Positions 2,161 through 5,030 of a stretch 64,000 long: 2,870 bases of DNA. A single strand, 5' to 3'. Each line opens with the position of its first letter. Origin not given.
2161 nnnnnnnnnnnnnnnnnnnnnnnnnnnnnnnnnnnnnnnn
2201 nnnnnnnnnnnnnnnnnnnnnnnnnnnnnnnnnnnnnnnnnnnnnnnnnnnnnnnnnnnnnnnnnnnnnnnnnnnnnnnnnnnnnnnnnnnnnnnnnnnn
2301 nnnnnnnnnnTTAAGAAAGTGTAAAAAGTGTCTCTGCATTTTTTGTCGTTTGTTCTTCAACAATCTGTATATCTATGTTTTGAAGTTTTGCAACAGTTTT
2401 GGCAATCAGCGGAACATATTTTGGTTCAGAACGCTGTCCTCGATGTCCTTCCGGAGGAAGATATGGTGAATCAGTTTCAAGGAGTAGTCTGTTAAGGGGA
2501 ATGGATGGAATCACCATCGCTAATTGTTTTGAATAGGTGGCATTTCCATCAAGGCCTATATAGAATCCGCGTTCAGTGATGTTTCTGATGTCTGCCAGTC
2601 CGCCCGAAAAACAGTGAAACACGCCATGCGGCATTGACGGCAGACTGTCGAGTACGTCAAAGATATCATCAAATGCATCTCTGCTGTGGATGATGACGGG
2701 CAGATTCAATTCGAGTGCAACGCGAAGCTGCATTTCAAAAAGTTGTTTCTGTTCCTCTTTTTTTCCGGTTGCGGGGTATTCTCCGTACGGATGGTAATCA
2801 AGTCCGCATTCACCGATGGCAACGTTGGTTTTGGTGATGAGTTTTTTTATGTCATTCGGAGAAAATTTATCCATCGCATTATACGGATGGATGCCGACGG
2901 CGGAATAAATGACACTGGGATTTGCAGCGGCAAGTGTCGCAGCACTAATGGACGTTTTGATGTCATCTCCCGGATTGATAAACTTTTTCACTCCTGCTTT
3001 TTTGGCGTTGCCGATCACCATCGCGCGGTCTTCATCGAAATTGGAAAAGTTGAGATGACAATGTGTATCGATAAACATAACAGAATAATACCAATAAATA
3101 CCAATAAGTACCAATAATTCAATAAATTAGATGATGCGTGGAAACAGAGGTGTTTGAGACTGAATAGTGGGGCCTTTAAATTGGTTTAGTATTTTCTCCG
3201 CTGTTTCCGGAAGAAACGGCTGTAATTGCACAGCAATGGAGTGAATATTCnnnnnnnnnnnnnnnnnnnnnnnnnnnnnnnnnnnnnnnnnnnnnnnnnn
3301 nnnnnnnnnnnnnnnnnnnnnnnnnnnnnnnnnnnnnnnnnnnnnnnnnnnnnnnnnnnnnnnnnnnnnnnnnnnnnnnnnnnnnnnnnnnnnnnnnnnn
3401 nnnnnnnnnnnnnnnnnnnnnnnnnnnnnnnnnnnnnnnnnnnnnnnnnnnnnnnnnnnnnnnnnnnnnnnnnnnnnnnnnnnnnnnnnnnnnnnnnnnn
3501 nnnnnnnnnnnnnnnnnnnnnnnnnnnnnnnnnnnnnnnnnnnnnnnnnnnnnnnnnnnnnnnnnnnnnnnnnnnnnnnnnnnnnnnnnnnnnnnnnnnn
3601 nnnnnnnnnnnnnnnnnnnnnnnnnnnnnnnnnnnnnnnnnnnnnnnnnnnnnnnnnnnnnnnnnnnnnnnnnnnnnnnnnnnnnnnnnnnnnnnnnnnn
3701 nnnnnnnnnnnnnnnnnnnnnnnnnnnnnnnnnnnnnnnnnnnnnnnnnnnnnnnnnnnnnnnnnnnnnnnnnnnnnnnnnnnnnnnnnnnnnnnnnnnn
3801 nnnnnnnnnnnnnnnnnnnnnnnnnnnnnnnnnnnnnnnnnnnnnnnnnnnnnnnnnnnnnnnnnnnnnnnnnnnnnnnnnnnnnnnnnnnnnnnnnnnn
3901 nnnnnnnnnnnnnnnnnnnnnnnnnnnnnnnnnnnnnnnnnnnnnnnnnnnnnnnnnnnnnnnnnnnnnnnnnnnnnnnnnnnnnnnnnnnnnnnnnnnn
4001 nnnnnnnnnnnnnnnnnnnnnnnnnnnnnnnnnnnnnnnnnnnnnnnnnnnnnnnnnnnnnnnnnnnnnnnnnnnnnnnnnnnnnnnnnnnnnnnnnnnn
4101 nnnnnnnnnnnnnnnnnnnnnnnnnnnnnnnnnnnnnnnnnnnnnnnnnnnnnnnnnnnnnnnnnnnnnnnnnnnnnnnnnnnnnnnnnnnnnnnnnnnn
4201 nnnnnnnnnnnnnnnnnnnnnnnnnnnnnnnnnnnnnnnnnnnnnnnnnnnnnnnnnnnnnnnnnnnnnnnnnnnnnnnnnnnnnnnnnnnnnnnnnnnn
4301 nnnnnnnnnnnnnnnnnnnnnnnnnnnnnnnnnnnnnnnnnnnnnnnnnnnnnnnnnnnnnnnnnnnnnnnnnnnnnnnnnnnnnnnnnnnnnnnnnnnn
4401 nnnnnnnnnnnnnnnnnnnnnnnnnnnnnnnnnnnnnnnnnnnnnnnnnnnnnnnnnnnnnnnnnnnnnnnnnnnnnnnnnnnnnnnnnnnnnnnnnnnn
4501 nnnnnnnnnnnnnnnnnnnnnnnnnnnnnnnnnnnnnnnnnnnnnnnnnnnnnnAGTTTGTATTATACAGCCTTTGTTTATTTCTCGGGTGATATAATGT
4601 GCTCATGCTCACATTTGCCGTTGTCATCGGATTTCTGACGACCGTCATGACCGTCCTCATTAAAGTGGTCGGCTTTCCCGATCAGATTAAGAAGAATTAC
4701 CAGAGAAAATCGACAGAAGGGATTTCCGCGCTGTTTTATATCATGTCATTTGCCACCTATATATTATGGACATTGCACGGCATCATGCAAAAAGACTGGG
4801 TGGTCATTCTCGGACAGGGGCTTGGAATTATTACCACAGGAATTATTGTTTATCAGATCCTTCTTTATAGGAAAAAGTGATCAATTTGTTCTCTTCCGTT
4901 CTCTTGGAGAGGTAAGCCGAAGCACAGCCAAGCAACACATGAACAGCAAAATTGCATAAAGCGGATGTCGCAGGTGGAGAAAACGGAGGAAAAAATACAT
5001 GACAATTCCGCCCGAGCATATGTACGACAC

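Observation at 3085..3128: A/T-rich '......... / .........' repeat element found immediately upstream of two unrelated start codons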

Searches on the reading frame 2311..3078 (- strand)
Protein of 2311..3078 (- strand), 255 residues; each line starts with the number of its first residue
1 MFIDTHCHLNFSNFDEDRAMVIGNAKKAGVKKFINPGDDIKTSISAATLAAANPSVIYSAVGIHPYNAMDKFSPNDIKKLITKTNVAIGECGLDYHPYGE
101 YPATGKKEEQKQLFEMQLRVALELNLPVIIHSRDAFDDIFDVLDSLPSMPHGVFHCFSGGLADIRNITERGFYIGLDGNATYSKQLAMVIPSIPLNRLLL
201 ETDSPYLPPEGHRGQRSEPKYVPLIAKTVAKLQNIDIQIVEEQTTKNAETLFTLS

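Call 7: search_protein_families(library=pfam, proteins=[window:2311-3078:-])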
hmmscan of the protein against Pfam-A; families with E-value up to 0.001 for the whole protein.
window:2311-3078:- (255 aa): 1 family
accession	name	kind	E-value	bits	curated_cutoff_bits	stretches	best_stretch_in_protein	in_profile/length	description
PF01026.27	TatD_DNase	-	3.8e-75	253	27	1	3-252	1-252/253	TatD related DNase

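Call 13: find_encoding_contigs(protein=window:2311-3078:-, flank=3000, max_places=8)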
Protein window:2311-3078:- (255 aa): 3 contigs read that carry it; 2 places shown.
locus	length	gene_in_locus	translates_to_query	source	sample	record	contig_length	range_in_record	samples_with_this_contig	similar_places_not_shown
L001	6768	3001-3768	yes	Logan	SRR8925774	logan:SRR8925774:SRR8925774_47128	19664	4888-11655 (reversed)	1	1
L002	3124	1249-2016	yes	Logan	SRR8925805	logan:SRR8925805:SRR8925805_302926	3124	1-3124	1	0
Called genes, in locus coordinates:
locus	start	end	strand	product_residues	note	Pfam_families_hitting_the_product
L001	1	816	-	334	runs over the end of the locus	PF02646:RmuC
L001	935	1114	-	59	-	-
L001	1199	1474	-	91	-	PF03083:MtN3_slv, PF04193:PQ-loop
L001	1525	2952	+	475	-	PF00133:tRNA-synt_1, PF01406:tRNA-synt_1e (faint), PF09334:tRNA-synt_1g, PF00133:tRNA-synt_1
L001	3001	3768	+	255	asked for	PF01026:TatD_DNase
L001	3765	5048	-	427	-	-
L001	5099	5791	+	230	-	PF00535:Glycos_transf_2, PF10111:Glyco_tranf_2_2 (weak), PF13641:Glyco_tranf_2_3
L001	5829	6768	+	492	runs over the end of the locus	PF13632:Glyco_trans_2_3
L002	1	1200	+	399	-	?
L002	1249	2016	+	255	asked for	PF01026:TatD_DNase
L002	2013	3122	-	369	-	?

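Call 18: find_homologous_proteins(query=window:2311-3078:-, max_evalue=1e-40)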
Query window:2311-3078:- (255 aa): 3234 proteins with E <= 1e-40 among 8000 candidates; the best 120 are listed.
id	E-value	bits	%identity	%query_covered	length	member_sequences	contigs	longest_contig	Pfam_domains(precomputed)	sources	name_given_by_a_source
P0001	3.9e-168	575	100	100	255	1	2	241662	PF01026.28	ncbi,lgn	-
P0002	7.6e-144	496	85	100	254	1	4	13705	PF01026.28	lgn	-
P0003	5.7e-132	457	79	100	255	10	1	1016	PF01026.28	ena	-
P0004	2.1e-129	448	80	100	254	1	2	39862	PF01026.28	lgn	-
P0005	2.1e-128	445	76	100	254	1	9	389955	PF01026.28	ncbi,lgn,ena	-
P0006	5.9e-128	444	77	100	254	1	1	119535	PF01026.28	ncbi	ncbi:MAG: TatD family hydrolase [Candidatus Gottesmanbacteria bacterium]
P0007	2.4e-127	442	78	99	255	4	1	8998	PF01026.28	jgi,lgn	-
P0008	5.4e-125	434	73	100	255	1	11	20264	PF01026.28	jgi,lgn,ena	-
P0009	3.2e-124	431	74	100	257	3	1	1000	PF01026.28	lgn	-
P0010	6.0e-116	404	70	100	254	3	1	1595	PF01026.28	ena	-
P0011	4.9e-115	401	70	100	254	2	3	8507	PF01026.28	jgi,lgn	-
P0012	1.2e-114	400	70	100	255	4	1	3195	PF01026.28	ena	-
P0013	6.3e-114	398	75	92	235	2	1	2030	PF01026.28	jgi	-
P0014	7.6e-114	398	69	100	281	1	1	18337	PF01026.28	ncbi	-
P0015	2.8e-113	396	69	100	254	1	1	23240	PF01026.28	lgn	-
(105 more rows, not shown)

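Call 19: find_encoding_contigs(protein=P0002, flank=2500, max_places=2)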
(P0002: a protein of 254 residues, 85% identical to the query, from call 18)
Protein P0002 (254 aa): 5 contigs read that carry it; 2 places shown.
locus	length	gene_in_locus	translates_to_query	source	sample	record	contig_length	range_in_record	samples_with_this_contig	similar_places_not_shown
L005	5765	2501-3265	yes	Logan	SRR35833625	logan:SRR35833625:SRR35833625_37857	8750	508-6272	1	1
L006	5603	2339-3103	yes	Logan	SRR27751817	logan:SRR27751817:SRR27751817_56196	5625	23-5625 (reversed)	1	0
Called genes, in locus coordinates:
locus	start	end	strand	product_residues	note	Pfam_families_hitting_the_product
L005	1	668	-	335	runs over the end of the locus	PF02646:RmuC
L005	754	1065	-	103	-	-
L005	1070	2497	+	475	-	PF00133:tRNA-synt_1, PF01406:tRNA-synt_1e (faint), PF09334:tRNA-synt_1g, PF00133:tRNA-synt_1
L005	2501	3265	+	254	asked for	PF01026:TatD_DNase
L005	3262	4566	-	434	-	-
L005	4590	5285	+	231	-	PF00535:Glycos_transf_2, PF10111:Glyco_tranf_2_2 (weak), PF13506:Glyco_transf_21 (faint), PF13641:Glyco_tranf_2_3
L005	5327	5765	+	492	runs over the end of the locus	PF13632:Glyco_trans_2_3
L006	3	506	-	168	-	?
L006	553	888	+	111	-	-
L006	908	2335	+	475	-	PF00133:tRNA-synt_1, PF01406:tRNA-synt_1e (faint), PF09334:tRNA-synt_1g, PF00133:tRNA-synt_1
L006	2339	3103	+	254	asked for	PF01026:TatD_DNase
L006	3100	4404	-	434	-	-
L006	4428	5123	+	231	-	PF00535:Glycos_transf_2, PF10111:Glyco_tranf_2_2 (weak), PF13506:Glyco_transf_21 (faint), PF13641:Glyco_tranf_2_3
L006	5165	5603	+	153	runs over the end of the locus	?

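Call 20: find_encoding_contigs(protein=P0004, flank=2500, max_places=2)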
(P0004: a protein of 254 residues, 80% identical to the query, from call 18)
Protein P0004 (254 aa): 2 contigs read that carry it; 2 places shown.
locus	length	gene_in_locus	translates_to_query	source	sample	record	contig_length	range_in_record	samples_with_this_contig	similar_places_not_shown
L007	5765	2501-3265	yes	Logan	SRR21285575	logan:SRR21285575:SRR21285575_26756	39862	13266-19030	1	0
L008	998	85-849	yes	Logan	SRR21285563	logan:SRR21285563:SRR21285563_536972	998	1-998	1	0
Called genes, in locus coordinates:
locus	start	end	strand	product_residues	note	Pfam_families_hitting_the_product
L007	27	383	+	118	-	-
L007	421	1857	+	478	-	PF00133:tRNA-synt_1 (weak), PF09334:tRNA-synt_1g, PF00133:tRNA-synt_1, PF01406:tRNA-synt_1e (weak), PF08264:Anticodon_1 (weak)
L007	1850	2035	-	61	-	-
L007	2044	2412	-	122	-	PF22091:DUF6941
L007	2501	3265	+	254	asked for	PF01026:TatD_DNase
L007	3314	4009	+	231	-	PF00535:Glycos_transf_2, PF10111:Glyco_tranf_2_2 (faint), PF13506:Glyco_transf_21 (faint), PF13641:Glyco_tranf_2_3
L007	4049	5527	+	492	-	PF13632:Glyco_trans_2_3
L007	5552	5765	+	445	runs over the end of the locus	-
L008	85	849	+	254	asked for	PF01026:TatD_DNase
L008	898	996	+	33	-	?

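Call 21: find_encoding_contigs(protein=P0005, flank=2500, max_places=2)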
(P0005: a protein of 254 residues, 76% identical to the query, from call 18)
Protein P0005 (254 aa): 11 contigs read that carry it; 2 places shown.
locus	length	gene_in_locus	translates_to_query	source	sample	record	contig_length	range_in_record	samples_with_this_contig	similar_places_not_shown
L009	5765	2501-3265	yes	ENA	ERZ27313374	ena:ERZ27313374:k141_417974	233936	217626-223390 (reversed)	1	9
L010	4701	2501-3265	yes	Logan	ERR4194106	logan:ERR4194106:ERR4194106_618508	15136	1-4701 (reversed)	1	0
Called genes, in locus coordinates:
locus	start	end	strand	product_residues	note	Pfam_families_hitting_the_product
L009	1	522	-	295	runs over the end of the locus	PF02646:RmuC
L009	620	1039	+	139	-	-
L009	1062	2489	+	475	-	PF00133:tRNA-synt_1, PF09334:tRNA-synt_1g, PF00133:tRNA-synt_1, PF01406:tRNA-synt_1e (weak)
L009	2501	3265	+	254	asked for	PF01026:TatD_DNase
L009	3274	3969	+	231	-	PF00535:Glycos_transf_2, PF13641:Glyco_tranf_2_3, PF13506:Glyco_transf_21 (weak)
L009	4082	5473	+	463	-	PF13632:Glyco_trans_2_3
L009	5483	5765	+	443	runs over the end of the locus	-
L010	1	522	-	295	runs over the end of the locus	PF02646:RmuC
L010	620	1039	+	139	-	-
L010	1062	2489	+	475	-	PF00133:tRNA-synt_1, PF09334:tRNA-synt_1g, PF00133:tRNA-synt_1, PF01406:tRNA-synt_1e (weak)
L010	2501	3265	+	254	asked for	PF01026:TatD_DNase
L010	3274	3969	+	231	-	PF00535:Glycos_transf_2, PF13641:Glyco_tranf_2_3, PF13506:Glyco_transf_21 (weak)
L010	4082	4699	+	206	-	?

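Call 22: find_encoding_contigs(protein=P0006, flank=2500, max_places=2)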
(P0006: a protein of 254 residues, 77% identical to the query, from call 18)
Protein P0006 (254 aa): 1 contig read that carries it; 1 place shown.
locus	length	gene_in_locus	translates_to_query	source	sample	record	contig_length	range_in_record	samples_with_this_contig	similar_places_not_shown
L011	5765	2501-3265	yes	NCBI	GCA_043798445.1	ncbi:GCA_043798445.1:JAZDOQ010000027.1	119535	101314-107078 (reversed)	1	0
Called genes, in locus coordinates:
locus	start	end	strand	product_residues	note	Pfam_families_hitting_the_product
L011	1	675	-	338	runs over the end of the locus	PF02646:RmuC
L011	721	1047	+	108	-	-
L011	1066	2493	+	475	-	PF00133:tRNA-synt_1 (weak), PF01406:tRNA-synt_1e (faint), PF09334:tRNA-synt_1g, PF00133:tRNA-synt_1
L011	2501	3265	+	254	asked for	PF01026:TatD_DNase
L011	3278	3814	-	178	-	-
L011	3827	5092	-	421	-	-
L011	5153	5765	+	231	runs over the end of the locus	PF00535:Glycos_transf_2, PF10111:Glyco_tranf_2_2 (weak), PF13506:Glyco_transf_21 (faint), PF13641:Glyco_tranf_2_3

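Call 86: find_encoding_contigs(protein=P0007, flank=2000, max_places=3)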
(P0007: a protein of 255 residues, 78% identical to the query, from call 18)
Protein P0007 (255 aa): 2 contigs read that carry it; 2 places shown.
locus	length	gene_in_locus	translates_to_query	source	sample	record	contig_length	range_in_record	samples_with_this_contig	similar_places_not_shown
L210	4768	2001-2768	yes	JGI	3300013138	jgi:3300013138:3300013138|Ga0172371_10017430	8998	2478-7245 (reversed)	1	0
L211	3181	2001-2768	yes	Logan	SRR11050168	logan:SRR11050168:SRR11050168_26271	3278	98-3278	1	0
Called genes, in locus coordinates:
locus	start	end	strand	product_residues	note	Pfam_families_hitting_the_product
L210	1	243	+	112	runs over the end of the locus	-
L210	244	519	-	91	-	PF03083:MtN3_slv, PF04193:PQ-loop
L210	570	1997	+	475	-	PF00133:tRNA-synt_1, PF01406:tRNA-synt_1e (faint), PF09334:tRNA-synt_1g, PF00133:tRNA-synt_1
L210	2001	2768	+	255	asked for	PF01026:TatD_DNase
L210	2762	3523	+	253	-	PF13506:Glyco_transf_21 (weak), PF13641:Glyco_tranf_2_3, PF00535:Glycos_transf_2, PF10111:Glyco_tranf_2_2 (weak)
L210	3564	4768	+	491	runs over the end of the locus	PF13632:Glyco_trans_2_3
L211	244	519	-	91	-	PF03083:MtN3_slv, PF04193:PQ-loop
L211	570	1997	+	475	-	PF00133:tRNA-synt_1, PF01406:tRNA-synt_1e (faint), PF09334:tRNA-synt_1g, PF00133:tRNA-synt_1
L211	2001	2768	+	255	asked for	PF01026:TatD_DNase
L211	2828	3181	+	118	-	?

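Call 87: find_encoding_contigs(protein=P0008, flank=2000, max_places=3)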
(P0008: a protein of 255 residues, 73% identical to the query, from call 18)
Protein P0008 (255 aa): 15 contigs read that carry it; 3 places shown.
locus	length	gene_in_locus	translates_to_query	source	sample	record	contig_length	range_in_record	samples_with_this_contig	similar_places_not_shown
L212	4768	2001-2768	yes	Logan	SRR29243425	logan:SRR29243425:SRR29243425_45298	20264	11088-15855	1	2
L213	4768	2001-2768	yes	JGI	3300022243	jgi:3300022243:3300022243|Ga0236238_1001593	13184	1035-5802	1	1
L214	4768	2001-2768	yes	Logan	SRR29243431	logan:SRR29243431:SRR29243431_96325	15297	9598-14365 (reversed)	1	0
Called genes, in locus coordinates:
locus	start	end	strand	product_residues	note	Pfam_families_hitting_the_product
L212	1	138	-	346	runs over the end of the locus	PF02646:RmuC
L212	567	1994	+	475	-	PF00133:tRNA-synt_1, PF09334:tRNA-synt_1g, PF00133:tRNA-synt_1, PF01406:tRNA-synt_1e (weak)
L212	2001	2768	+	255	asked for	PF01026:TatD_DNase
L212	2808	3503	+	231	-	PF00535:Glycos_transf_2, PF10111:Glyco_tranf_2_2 (weak), PF13506:Glyco_transf_21 (faint), PF13641:Glyco_tranf_2_3, PF13632:Glyco_trans_2_3 (weak)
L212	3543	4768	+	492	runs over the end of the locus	PF13632:Glyco_trans_2_3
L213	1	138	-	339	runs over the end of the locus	PF02646:RmuC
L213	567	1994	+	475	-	PF00133:tRNA-synt_1, PF09334:tRNA-synt_1g, PF00133:tRNA-synt_1, PF01406:tRNA-synt_1e (weak)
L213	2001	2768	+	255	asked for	PF01026:TatD_DNase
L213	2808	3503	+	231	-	PF00535:Glycos_transf_2, PF10111:Glyco_tranf_2_2 (weak), PF13506:Glyco_transf_21 (faint), PF13641:Glyco_tranf_2_3, PF13632:Glyco_trans_2_3 (weak)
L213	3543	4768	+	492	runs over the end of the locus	PF13632:Glyco_trans_2_3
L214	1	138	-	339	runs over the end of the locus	PF02646:RmuC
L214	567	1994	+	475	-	PF00133:tRNA-synt_1, PF09334:tRNA-synt_1g, PF00133:tRNA-synt_1, PF01406:tRNA-synt_1e (weak)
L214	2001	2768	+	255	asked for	PF01026:TatD_DNase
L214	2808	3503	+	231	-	PF00535:Glycos_transf_2, PF10111:Glyco_tranf_2_2 (weak), PF13506:Glyco_transf_21 (faint), PF13641:Glyco_tranf_2_3, PF13632:Glyco_trans_2_3 (weak)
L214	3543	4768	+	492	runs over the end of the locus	PF13632:Glyco_trans_2_3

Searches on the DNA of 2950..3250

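Call 82: search_rna_families(source=window, start=2950, end=3250, threshold=evalue, max_evalue=1)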
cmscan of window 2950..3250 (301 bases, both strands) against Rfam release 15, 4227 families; matches with E-value up to 1: 0.
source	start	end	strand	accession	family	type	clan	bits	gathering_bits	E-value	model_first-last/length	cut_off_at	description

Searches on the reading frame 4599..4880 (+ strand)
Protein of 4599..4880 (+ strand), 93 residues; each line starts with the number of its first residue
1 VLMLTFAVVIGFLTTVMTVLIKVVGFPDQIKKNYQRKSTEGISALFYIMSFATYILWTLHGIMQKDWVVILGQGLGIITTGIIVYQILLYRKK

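Call 83: search_protein_families(library=pfam, proteins=[window:4599-4880:+], max_evalue=0.01)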
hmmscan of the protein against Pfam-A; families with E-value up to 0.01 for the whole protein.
window:4599-4880:+ (93 aa): 4 families
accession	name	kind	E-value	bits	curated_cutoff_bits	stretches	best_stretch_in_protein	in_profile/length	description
PF03083.21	MtN3_slv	-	1.4e-09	38.2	23.7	1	9-92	2-84/87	Sugar efflux transporter for intercellular exchange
PF04193.19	PQ-loop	-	2.4e-09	37.2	22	1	13-66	5-57/61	PQ loop repeat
PF07578.16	LAB_N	-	2.7e-05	24.6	26.7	1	37-79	23-65/71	Lipid A Biosynthesis N-terminal domain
PF03595.22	SLAC1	-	0.0022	17.7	27.9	1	5-82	37-113/331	Voltage-dependent anion channel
